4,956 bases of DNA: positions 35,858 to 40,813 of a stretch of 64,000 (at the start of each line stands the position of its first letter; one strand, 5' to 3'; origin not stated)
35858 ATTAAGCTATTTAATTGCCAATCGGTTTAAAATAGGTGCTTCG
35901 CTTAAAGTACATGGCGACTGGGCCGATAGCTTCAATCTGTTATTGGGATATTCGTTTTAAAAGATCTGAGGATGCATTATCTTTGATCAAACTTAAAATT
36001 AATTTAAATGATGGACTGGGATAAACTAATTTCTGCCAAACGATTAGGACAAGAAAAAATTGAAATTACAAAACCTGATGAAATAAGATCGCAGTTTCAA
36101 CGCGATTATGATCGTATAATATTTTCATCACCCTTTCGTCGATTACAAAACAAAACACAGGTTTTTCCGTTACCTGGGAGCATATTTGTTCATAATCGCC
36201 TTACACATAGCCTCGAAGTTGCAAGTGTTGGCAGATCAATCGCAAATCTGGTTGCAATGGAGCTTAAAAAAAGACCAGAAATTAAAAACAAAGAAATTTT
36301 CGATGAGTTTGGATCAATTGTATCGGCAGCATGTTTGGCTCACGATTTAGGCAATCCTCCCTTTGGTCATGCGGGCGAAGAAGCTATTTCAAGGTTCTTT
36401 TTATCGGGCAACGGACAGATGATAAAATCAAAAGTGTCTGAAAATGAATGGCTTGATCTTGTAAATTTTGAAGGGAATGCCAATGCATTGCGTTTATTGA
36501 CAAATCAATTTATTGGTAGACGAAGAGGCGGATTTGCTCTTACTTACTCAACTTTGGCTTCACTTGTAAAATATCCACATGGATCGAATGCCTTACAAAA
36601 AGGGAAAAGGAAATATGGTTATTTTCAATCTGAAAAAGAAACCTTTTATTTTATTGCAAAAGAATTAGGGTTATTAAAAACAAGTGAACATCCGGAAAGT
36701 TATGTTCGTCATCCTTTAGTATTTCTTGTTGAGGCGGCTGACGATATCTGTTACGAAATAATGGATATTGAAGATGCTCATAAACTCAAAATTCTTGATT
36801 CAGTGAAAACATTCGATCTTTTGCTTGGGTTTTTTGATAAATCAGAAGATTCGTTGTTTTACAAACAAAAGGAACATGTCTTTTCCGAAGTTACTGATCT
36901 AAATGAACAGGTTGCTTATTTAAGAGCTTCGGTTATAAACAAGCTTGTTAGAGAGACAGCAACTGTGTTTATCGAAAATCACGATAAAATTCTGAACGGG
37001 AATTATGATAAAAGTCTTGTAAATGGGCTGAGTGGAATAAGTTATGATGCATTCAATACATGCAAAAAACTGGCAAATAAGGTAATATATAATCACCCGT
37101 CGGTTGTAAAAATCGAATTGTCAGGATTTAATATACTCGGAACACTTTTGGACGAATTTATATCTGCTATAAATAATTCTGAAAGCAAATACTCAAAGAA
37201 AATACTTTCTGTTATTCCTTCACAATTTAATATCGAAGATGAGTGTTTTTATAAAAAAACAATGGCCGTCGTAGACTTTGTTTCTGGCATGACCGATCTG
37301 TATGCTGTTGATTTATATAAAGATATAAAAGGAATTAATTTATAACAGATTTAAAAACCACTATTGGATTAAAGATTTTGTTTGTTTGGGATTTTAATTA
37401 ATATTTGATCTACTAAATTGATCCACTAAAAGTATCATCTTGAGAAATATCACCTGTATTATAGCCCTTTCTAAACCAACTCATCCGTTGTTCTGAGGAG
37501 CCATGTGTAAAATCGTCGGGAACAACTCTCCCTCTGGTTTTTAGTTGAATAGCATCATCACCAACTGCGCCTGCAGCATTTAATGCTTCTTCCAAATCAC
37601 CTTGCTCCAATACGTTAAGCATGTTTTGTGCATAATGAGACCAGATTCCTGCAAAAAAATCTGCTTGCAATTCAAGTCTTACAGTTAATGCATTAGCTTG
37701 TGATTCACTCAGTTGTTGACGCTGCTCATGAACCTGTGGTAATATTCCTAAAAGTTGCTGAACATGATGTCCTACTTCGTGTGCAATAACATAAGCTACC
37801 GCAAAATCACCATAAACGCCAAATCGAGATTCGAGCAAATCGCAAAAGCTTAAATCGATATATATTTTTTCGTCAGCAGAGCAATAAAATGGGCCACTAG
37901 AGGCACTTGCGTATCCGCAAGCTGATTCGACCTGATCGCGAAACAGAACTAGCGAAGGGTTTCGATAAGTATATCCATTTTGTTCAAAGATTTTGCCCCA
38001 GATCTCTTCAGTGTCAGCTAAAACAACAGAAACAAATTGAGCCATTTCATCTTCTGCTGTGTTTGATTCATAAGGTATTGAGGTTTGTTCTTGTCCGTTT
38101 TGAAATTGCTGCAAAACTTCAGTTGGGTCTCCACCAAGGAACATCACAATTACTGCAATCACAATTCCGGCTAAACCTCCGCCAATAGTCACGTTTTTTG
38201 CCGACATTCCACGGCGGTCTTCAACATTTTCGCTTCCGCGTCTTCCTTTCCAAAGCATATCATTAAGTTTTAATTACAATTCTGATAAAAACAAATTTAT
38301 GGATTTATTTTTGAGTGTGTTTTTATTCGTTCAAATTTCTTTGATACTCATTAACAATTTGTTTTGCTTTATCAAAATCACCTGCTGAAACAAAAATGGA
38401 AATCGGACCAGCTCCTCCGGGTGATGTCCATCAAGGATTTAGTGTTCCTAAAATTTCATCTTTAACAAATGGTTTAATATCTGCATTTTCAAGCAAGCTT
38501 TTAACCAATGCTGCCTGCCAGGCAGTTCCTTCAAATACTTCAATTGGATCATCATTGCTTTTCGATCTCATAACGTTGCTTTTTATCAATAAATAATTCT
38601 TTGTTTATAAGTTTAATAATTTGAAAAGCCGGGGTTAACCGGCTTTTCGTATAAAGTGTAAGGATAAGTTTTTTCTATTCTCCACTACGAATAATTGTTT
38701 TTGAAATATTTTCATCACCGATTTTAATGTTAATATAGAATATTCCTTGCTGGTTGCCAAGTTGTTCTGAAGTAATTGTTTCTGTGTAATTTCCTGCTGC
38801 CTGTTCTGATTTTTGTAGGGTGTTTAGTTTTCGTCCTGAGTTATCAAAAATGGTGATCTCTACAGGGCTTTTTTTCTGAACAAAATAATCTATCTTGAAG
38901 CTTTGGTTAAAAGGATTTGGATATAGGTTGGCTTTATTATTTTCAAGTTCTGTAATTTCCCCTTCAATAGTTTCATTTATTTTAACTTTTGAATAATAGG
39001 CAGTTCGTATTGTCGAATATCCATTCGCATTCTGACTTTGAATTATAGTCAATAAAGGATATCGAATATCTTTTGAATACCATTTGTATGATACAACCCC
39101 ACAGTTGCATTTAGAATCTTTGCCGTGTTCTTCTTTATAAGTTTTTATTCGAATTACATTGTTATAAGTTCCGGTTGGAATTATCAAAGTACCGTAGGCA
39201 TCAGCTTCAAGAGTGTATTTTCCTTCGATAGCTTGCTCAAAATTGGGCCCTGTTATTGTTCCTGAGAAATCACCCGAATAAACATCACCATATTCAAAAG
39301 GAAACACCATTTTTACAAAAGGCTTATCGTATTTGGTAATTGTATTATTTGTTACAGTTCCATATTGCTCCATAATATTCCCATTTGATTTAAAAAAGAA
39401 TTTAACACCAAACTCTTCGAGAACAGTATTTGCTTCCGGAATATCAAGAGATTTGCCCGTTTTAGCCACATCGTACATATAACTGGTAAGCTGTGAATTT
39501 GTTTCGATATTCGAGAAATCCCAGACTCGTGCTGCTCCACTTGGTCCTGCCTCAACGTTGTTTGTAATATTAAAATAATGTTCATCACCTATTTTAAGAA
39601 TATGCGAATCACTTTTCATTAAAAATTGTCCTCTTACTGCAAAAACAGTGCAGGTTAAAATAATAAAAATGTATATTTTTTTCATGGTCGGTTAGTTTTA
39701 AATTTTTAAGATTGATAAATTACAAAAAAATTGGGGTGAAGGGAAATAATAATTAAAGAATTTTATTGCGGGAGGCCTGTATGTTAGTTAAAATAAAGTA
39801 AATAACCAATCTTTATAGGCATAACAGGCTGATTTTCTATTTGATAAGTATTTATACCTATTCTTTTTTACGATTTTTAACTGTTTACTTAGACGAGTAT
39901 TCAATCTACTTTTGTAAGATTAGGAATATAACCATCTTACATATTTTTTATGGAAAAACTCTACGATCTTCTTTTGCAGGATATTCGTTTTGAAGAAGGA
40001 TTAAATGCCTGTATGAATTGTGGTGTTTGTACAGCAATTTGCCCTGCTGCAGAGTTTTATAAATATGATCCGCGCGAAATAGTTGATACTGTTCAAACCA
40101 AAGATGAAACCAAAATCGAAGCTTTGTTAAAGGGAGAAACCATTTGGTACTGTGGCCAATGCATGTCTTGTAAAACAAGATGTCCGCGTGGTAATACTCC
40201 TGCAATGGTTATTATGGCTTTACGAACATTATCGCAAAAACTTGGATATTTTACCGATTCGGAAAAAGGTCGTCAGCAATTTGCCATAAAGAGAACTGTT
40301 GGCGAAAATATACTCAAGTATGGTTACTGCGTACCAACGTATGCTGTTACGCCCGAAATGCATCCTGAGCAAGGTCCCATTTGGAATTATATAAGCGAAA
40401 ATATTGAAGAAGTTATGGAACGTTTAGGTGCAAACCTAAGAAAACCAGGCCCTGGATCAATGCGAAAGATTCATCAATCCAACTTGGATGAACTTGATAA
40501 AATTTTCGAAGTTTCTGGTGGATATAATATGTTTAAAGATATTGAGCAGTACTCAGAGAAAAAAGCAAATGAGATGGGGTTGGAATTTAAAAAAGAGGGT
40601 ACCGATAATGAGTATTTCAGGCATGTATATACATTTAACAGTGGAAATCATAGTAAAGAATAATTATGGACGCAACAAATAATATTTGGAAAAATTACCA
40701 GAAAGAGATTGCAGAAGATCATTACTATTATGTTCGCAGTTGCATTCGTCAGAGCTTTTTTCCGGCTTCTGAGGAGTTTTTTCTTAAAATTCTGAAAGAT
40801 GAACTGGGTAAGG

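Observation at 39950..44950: Five-gene Hdr-like operon combining soluble HdrCBA-type and membrane HdrED-type modules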

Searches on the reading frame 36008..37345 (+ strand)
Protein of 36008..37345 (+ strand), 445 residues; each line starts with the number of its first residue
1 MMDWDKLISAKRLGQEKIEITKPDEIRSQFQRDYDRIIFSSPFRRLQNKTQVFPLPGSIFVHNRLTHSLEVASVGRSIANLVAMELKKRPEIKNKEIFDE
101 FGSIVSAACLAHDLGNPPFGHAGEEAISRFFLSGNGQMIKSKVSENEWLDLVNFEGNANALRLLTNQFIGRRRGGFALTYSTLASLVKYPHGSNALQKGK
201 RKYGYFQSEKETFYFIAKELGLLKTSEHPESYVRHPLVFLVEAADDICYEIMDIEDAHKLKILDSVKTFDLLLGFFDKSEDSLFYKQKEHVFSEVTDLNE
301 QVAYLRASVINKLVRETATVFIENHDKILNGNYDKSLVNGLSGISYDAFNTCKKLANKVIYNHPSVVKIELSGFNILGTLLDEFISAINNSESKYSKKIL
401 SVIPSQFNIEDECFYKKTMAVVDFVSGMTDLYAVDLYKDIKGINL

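Call 63: search_protein_families(library=ncbifam, proteins=[window:36008-37345:+], max_evalue=1e-8)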
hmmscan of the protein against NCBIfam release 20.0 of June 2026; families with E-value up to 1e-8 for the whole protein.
window:36008-37345:+ (445 aa): 11 families
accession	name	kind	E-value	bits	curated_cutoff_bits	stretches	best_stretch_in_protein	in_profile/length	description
NF002205.0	PRK01096.1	equivalog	2.1e-136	455.5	439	1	2-444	1-442/444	deoxyguanosinetriphosphate triphosphohydrolase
TIGR01353.1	dGTP_triPase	subfamily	2.8e-108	362.9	152.35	1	26-440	1-387/389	dGTP triphosphohydrolase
NF003429.0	PRK04926.1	equivalog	6e-88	295.8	405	1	2-400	4-426/500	dGTPase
NF041026.1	antiphage_dGTPase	exception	2e-56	191.9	400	1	21-440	10-424/425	anti-phage deoxyguanosine triphosphatase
NF003701.1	PRK05318.1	subfamily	9.9e-48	163.1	383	1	19-439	9-425/426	anti-phage deoxyguanosine triphosphatase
NF002829.0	PRK03007.1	equivalog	4.2e-35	121.5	385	1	15-264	20-231/425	deoxyguanosinetriphosphate triphosphohydrolase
NF002326.0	PRK01286.1-1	equivalog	4.6e-34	118.4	390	1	22-130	27-119/379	deoxyguanosinetriphosphate triphosphohydrolase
NF002327.0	PRK01286.1-2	equivalog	3.8e-33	115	393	1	14-133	28-129/345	deoxyguanosinetriphosphate triphosphohydrolase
NF002328.0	PRK01286.1-3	equivalog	7.6e-31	107.5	467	1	24-439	35-395/404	deoxyguanosinetriphosphate triphosphohydrolase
NF002330.0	PRK01286.1-5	equivalog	1.4e-25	90.2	511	1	22-131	20-113/384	deoxyguanosinetriphosphate triphosphohydrolase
NF002329.0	PRK01286.1-4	equivalog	5.9e-21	75.1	494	1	8-134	21-129/342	deoxyguanosinetriphosphate triphosphohydrolase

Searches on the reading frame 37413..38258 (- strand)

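Call 63: search_protein_families(library=ncbifam, proteins=[window:37413-38258:-], max_evalue=1e-8)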
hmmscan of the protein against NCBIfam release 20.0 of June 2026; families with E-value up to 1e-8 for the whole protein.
window:37413-38258:- (281 aa): 1 family
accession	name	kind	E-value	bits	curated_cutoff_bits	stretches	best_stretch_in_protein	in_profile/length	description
NF050010.1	Zn_HExGHH_YpfJ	equivalog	2.4e-111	371.9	250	1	1-278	1-285/285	KPN_02809 family neutral zinc metallopeptidase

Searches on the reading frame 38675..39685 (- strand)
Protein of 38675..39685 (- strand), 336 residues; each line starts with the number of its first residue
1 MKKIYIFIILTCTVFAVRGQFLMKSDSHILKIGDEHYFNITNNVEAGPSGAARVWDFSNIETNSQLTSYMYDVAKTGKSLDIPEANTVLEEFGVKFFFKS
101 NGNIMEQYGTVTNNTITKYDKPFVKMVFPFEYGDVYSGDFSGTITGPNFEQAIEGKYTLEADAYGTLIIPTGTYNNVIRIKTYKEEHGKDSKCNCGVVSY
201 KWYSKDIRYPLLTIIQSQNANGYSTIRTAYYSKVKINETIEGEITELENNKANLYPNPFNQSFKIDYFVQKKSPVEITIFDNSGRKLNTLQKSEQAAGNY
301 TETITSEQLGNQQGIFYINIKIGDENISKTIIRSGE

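Call 63: search_protein_families(library=ncbifam, proteins=[window:38675-39685:-], max_evalue=1e-8)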
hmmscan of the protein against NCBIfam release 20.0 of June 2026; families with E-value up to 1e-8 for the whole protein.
window:38675-39685:- (336 aa): 2 families
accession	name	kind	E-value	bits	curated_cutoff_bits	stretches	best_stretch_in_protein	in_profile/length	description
TIGR04183.1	Por_Secre_tail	domain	3.5e-09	36.5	23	0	254-332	1-70/72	T9SS type A sorting domain-containing protein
NF052323.1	T9SSA_dep_M6i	equivalog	4.4e-09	34.9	600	1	229-327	935-1031/1043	T9SS-dependent M6-like inactivated metalloprotease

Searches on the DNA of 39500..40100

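Call 83: search_rna_families(source=window, start=39500, end=40100, threshold=evalue, max_evalue=1)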
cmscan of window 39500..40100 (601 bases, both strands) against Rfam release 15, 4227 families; matches with E-value up to 1: 0.
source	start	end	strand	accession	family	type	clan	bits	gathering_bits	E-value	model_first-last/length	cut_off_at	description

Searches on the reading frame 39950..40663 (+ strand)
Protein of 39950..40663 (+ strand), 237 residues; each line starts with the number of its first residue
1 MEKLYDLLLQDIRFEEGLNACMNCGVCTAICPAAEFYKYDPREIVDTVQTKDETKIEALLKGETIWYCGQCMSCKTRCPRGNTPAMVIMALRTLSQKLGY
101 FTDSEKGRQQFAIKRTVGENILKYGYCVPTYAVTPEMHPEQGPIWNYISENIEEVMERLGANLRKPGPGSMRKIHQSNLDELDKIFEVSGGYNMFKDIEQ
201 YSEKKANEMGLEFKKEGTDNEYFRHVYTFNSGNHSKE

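Call 3: search_protein_families(library=pfam, proteins=[window:39950-40663:+], max_evalue=0.01)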
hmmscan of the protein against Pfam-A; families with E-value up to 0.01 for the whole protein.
window:39950-40663:+ (237 aa): 9 families
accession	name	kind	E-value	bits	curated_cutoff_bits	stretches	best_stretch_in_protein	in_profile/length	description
PF13183.11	Fer4_8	-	5.6e-11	43.3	27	1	18-81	2-67/68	4Fe-4S dicluster domain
PF13534.11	Fer4_17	-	3.9e-08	34.1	22.2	1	20-81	1-59/61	4Fe-4S dicluster domain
PF13187.11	Fer4_9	-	5.5e-07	30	27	1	20-81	1-50/52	4Fe-4S dicluster domain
PF13484.11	Fer4_16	-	1.5e-05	26.1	30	1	21-80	2-65/66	4Fe-4S double cluster binding domain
PF13237.11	Fer4_10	-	4.6e-05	23.7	25.5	1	19-79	7-53/53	4Fe-4S dicluster domain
PF12838.12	Fer4_7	-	0.00015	22.6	27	1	21-81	2-51/52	4Fe-4S dicluster domain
PF12800.12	Fer4_4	-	0.0042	17.8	24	1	19-33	2-16/17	4Fe-4S binding domain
PF12797.12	Fer4_2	-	0.0062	16.9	24.5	1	19-33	8-22/22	4Fe-4S binding domain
PF13370.11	Fer4_13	-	0.0081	17.3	24.5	1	20-55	5-38/58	4Fe-4S single cluster domain of Ferredoxin I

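Call 4: search_protein_families(library=ncbifam, proteins=[window:39950-40663:+], max_evalue=0.01)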
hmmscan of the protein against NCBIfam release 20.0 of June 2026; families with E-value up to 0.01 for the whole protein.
window:39950-40663:+ (237 aa): 25 families
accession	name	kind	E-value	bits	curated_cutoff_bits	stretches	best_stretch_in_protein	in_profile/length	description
NF041779.1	hetero_SS_HdrC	equivalog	3.6e-27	95.1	350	1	17-163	29-165/198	ferredoxin:CoB-CoM heterodisulfide reductase subunit HdrC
NF041890.1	hdrC_Methbact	equivalog_domain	2.2e-23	82.8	270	1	4-167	12-167/192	ferredoxin:CoB-CoM heterodisulfide reductase subunit HdrC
TIGR03290.1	CoB_CoM_SS_C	equivalog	5e-18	65.5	160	1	19-131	2-102/144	CoB--CoM heterodisulfide reductase subunit C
NF038018.1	qmoC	equivalog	1.9e-11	44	300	1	17-94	16-90/360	quinone-interacting membrane-bound oxidoreductase complex subunit QmoC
NF004898.0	PRK06259.1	equivalog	4.6e-07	28.8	385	1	12-107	127-228/488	fumarate reductase (CoM/CoB) subunit TfrB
NF008369.0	PRK11168.1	equivalog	9.7e-07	28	278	1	15-90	7-82/401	anaerobic glycerol-3-phosphate dehydrogenase subunit C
TIGR00384.1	dhsB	subfamily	1.1e-06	28.3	88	1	15-91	136-221/222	succinate dehydrogenase and fumarate reductase iron-sulfur protein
NF009226.0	PRK12576.1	equivalog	1.3e-06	28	344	1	20-109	155-249/317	succinate dehydrogenase/fumarate reductase iron-sulfur subunit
NF004616.0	PRK05950.1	subfamily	3.3e-06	26.4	228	1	16-93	144-231/238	succinate dehydrogenase iron-sulfur subunit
NF042909.1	FMH_DH_FwdF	exception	0.00017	20.8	375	1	19-81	55-114/336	tungsten-dependent formylmethanofuran dehydrogenase subunit FwdF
TIGR00314.1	cdhA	equivalog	0.00023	19.1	781.3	1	10-109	390-481/784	CO dehydrogenase/acetyl-CoA synthase complex subunit alpha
TIGR01971.1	NuoI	subfamily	0.00031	20.3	113.05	1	13-80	36-95/121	NADH-quinone oxidoreductase, chain I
TIGR03379.1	glycerol3P_GlpC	equivalog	0.00031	19.6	279.9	1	16-89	2-75/397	anaerobic glycerol-3-phosphate dehydrogenase subunit GlpC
NF006808.0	PRK09326.1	equivalog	0.00066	18.6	444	1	19-79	12-66/341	F420H2 dehydrogenase subunit F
TIGR02512.1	FeFe_hydrog_A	subfamily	0.0011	18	405.95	1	19-80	7-64/375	[FeFe] hydrogenase, group A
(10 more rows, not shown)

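Call 62: search_solved_structures(query=window:39950-40663:+, max_evalue=0.001, show_alignments=1)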
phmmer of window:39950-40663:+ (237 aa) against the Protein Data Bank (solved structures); distinct sequences matched with E-value up to 0.001: 6.
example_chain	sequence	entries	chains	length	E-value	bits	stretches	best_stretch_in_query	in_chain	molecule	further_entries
5odc_C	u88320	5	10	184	3.2e-12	49.3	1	17-139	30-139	Heterodisulfide reductase, subunit C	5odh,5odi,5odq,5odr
8rvv_C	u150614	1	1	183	3.9e-12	49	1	16-118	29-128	H(2):CoB-CoM heterodisulfide,ferredoxin reductase subunit C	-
8rvu_c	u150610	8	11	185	4.1e-12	49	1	16-118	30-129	H(2):CoB-CoM heterodisulfide,ferredoxin reductase subunit C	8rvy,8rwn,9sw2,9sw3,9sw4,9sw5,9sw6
9sfi_E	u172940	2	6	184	1.1e-10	44.3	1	17-137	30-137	H(2)/formate:CoB-CoM heterodisulfide,ferredoxin reductase subunit C2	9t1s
7bkb_C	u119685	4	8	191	9.2e-10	41.3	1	18-97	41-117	CoB--CoM heterodisulfide reductase subunit C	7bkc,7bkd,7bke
9nez_B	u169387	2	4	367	9.7e-05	24.9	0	16-47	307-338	Sulfhydrogenase 1 subunit beta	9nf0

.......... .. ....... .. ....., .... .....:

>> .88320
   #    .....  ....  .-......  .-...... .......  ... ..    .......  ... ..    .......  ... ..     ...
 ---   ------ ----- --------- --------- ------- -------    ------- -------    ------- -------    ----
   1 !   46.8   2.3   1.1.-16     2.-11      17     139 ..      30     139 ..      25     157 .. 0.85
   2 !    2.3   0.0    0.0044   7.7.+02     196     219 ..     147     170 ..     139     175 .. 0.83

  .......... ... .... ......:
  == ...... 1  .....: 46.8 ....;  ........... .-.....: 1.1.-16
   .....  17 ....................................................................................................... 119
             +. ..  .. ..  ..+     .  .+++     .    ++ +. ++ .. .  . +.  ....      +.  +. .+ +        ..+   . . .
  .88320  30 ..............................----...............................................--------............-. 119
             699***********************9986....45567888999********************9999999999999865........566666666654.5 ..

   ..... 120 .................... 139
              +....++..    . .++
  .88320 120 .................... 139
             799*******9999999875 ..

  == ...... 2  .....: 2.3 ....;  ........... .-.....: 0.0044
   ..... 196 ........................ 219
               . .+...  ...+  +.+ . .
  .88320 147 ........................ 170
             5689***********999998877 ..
